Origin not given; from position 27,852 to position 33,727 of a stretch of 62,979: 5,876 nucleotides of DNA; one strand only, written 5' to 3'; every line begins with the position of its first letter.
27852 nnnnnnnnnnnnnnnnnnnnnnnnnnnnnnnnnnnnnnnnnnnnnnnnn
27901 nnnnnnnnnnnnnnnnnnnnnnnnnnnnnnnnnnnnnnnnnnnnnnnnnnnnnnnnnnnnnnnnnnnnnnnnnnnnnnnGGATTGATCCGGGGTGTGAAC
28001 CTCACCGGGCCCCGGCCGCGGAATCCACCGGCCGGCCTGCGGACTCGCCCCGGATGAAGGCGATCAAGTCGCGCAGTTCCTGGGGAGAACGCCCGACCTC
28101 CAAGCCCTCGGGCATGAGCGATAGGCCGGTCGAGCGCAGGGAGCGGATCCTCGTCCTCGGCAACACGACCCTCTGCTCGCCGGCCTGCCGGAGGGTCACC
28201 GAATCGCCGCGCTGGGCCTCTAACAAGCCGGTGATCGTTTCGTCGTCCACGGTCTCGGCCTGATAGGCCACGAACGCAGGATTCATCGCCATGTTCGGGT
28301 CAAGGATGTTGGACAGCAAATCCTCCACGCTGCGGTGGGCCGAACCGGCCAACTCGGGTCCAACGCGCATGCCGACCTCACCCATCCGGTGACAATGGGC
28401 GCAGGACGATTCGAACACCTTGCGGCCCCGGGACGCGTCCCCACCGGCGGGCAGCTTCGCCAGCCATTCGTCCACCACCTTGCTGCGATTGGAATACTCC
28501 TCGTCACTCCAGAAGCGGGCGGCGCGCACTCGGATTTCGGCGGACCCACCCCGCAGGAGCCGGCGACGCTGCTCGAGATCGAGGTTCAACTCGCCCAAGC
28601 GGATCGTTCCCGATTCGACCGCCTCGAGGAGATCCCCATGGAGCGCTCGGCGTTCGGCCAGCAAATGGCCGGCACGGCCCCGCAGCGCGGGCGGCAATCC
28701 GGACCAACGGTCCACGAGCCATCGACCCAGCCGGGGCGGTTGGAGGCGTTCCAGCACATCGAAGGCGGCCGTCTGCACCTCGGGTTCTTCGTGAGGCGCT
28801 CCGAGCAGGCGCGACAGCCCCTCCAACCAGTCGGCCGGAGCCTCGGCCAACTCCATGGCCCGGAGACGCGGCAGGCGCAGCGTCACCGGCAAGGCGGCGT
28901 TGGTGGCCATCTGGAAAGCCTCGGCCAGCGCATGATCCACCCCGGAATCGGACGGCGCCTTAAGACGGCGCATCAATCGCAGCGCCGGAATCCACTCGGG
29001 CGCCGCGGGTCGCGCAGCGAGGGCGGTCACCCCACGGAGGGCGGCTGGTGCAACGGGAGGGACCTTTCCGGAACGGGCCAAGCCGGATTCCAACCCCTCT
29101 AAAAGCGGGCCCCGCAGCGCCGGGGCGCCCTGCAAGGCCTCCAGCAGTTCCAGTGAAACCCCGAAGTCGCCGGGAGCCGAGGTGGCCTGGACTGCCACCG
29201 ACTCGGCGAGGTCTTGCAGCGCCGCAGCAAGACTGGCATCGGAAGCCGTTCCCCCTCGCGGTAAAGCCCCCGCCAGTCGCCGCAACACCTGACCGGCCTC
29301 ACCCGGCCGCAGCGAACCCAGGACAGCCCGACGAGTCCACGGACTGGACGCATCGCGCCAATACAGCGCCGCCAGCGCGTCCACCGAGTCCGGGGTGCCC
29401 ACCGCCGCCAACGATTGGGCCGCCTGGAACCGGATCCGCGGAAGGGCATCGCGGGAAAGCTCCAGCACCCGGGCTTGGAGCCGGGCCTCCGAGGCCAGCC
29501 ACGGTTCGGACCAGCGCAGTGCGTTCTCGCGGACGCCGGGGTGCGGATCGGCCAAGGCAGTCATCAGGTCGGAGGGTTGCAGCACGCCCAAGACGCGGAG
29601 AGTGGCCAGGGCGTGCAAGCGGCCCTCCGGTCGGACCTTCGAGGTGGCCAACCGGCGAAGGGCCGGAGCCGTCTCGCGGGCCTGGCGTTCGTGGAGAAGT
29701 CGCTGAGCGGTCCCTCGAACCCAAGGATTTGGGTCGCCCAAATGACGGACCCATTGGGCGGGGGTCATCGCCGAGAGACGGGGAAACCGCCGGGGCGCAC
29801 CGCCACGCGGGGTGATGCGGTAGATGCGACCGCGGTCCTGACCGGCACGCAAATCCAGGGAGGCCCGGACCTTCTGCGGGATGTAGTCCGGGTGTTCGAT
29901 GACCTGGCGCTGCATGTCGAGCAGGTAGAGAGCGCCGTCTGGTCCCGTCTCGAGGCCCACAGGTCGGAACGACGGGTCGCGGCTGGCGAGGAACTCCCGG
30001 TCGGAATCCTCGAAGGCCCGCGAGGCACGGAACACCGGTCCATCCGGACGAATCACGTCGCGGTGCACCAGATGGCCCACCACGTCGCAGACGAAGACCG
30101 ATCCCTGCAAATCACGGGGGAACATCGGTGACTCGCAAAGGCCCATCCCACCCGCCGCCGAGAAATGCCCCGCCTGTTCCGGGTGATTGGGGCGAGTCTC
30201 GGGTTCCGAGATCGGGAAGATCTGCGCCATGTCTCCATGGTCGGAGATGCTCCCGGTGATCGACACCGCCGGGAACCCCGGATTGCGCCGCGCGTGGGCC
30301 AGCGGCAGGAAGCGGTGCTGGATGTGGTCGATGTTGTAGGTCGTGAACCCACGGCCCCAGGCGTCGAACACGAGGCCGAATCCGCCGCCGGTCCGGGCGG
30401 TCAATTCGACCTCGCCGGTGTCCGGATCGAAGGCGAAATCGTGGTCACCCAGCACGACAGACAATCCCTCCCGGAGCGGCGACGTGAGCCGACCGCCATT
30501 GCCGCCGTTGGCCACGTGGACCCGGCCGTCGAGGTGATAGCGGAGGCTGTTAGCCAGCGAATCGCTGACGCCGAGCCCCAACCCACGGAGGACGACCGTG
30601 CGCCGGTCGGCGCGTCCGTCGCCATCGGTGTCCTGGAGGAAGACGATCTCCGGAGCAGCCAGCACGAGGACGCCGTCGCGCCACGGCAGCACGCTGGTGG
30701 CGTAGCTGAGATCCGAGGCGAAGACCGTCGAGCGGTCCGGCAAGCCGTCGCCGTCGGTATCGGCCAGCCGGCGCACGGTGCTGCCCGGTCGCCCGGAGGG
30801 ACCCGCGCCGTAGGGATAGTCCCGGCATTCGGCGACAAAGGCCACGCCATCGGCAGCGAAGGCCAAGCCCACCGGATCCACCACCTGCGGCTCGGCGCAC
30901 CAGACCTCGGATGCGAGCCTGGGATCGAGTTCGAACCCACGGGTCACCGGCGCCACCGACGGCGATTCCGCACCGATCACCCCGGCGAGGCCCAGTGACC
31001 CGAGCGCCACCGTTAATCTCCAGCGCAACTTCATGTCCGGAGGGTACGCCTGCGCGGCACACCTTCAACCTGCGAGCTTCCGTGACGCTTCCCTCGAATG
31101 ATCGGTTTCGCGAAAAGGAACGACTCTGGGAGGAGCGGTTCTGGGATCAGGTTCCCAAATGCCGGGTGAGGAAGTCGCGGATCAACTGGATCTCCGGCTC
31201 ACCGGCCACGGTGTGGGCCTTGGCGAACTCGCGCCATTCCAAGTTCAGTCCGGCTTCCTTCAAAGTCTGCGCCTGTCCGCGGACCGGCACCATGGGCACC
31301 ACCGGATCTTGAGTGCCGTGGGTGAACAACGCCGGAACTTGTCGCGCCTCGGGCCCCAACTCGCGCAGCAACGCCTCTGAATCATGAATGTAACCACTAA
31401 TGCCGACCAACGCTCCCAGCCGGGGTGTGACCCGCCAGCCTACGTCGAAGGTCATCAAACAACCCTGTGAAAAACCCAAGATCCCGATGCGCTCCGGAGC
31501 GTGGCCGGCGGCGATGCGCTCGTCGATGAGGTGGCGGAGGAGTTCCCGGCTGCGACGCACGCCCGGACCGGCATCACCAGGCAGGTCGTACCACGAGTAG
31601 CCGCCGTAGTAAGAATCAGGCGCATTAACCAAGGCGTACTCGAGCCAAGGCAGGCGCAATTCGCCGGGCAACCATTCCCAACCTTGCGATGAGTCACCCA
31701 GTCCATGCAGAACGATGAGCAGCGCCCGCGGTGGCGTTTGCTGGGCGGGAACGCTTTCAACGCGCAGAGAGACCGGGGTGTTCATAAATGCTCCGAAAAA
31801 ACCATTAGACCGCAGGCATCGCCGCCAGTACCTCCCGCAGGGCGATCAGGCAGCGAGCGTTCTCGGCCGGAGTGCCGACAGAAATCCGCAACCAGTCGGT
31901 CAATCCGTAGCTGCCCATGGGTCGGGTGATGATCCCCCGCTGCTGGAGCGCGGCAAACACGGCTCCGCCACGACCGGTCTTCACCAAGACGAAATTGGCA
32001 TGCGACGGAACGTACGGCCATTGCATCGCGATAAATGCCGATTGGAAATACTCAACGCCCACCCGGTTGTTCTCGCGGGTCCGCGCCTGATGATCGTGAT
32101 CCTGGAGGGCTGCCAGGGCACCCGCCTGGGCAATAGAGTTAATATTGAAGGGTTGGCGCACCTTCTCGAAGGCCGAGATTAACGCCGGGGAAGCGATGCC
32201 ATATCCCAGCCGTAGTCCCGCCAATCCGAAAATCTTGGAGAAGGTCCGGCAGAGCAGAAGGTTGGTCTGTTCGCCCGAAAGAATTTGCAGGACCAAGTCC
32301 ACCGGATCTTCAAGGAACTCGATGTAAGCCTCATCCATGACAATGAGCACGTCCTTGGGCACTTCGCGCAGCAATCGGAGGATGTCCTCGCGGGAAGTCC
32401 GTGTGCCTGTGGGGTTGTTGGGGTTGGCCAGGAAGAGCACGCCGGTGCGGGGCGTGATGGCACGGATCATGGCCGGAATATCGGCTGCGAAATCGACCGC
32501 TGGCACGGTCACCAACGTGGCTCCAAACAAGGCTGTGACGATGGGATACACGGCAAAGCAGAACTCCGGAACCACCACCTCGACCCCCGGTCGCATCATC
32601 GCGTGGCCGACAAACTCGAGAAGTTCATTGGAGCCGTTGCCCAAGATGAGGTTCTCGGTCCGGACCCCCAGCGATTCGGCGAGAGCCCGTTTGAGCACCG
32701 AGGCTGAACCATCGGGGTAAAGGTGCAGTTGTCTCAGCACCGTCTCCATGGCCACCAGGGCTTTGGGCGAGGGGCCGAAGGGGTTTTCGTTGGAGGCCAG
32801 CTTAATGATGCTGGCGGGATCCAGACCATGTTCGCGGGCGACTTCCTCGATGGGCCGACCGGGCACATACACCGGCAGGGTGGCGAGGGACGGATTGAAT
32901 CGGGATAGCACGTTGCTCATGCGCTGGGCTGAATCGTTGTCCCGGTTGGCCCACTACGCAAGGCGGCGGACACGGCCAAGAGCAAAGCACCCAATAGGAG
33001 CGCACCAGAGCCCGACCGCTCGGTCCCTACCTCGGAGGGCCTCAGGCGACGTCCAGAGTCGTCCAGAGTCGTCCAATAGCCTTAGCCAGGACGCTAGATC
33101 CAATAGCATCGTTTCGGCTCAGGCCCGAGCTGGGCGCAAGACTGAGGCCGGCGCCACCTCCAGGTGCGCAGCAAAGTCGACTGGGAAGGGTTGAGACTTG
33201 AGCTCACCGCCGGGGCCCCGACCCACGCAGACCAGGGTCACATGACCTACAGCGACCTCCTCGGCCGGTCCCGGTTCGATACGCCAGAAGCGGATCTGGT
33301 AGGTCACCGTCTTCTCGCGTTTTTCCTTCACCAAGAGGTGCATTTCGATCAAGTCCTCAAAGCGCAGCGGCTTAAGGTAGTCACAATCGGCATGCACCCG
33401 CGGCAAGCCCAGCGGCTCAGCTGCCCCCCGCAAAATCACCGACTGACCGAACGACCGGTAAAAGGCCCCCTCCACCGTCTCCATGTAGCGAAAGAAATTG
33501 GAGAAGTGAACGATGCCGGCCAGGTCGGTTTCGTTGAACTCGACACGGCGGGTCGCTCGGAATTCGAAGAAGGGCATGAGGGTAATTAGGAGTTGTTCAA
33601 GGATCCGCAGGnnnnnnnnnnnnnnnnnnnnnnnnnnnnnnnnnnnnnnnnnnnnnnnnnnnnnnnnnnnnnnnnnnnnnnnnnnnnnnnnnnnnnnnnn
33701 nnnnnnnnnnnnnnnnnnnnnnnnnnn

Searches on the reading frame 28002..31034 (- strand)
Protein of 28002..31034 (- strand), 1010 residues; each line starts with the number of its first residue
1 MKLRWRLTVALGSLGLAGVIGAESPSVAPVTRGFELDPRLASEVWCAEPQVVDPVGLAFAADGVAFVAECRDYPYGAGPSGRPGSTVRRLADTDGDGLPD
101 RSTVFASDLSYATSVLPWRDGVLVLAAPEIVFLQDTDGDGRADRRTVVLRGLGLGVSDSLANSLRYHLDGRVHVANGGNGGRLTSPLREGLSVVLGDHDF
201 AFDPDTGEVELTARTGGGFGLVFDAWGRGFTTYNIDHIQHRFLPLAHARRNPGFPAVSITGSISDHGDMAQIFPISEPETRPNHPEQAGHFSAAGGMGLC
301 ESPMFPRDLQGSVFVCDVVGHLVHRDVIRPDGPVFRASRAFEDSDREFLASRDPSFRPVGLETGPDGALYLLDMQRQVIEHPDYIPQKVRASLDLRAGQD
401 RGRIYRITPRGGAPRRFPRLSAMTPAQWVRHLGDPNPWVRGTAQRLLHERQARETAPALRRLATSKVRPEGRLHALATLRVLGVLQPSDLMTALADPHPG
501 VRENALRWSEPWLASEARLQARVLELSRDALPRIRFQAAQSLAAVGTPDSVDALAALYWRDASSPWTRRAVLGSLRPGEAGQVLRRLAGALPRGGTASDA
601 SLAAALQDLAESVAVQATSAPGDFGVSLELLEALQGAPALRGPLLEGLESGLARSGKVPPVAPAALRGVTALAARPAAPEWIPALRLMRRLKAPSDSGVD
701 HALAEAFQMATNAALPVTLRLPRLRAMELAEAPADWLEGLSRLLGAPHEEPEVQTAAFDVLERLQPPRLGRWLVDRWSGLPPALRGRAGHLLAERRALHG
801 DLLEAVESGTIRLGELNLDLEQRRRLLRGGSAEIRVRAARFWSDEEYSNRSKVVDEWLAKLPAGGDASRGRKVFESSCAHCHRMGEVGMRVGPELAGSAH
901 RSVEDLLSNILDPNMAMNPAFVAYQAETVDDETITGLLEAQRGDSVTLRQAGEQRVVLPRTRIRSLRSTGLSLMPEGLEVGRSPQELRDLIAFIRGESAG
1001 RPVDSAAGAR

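Call 23: search_protein_families(library=pfam, proteins=[window:28002-31034:-], max_evalue=0.001)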
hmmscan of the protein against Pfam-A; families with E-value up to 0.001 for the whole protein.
window:28002-31034:- (1010 aa): 5 families
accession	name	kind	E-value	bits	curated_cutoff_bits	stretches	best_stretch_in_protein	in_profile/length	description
PF23500.1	DUF7133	-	3.8e-106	356.1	27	1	34-410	9-384/385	Domain of unknown function (DUF7133)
PF13646.12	HEAT_2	-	3.7e-12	46.8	27.7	1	489-575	3-87/88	HEAT repeats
PF02985.28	HEAT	-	1.5e-06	28.4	23.5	0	490-507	5-22/31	HEAT repeat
PF13442.11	Cytochrome_CBB3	-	1.8e-06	28.6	27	1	866-935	2-62/68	Cytochrome C oxidase, cbb3-type, subunit III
PF00034.26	Cytochrom_C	-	3.2e-05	25.6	21.3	1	868-915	2-50/90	Cytochrome c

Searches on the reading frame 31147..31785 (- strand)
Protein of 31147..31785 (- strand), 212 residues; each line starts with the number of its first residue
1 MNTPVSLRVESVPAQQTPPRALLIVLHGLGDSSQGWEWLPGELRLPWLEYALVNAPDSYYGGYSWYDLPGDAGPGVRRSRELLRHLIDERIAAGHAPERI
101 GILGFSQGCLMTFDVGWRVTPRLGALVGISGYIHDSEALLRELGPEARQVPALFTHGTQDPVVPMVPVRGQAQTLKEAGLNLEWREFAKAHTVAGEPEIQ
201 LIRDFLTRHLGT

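Call 52: search_protein_families(library=pfam, proteins=[window:31147-31785:-], max_evalue=0.0001)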
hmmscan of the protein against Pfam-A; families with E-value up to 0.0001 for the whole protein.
window:31147-31785:- (212 aa): 3 families
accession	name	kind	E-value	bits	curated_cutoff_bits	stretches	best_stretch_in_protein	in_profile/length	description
PF02230.22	Abhydrolase_2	-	2.2e-24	86.9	23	1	10-209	4-216/217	Phospholipase/Carboxylesterase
PF03959.19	FSH1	-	4.3e-06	27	21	1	96-193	100-201/211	Serine hydrolase (FSH1)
PF01738.24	DLH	-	1.8e-05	24.9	21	1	95-190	94-184/217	Dienelactone hydrolase family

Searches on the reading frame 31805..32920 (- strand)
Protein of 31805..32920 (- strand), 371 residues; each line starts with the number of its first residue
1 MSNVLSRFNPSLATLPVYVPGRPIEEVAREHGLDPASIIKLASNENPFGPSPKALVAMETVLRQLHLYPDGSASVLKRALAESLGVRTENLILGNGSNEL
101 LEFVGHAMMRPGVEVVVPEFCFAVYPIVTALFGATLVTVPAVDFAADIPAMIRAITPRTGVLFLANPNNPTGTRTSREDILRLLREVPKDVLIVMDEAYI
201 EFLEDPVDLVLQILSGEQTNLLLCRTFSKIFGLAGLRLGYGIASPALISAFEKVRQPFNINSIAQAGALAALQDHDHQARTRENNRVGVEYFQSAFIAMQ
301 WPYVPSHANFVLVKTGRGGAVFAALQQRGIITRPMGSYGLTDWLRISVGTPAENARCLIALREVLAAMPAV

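Call 52: search_protein_families(library=pfam, proteins=[window:31805-32920:-], max_evalue=0.0001)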
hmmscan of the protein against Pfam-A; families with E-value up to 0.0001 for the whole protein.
window:31805-32920:- (371 aa): 1 family
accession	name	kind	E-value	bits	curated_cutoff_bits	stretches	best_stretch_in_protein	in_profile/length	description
PF00155.27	Aminotran_1_2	-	2e-57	195.4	19.7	1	38-357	3-357/361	Aminotransferase class I and II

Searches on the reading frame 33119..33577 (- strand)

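Call 70: search_protein_families(library=pfam, proteins=[window:33119-33577:-], max_evalue=0.0001)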
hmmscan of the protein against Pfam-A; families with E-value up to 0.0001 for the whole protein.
window:33119-33577:- (152 aa): 2 families
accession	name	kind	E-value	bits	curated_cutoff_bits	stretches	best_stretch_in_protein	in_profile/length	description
PF03061.28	4HBT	-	4.5e-09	36.9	20.6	1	21-102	2-75/79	Thioesterase superfamily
PF13279.12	4HBT_2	-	9.5e-09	36.2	25.5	1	12-138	1-121/122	Thioesterase-like superfamily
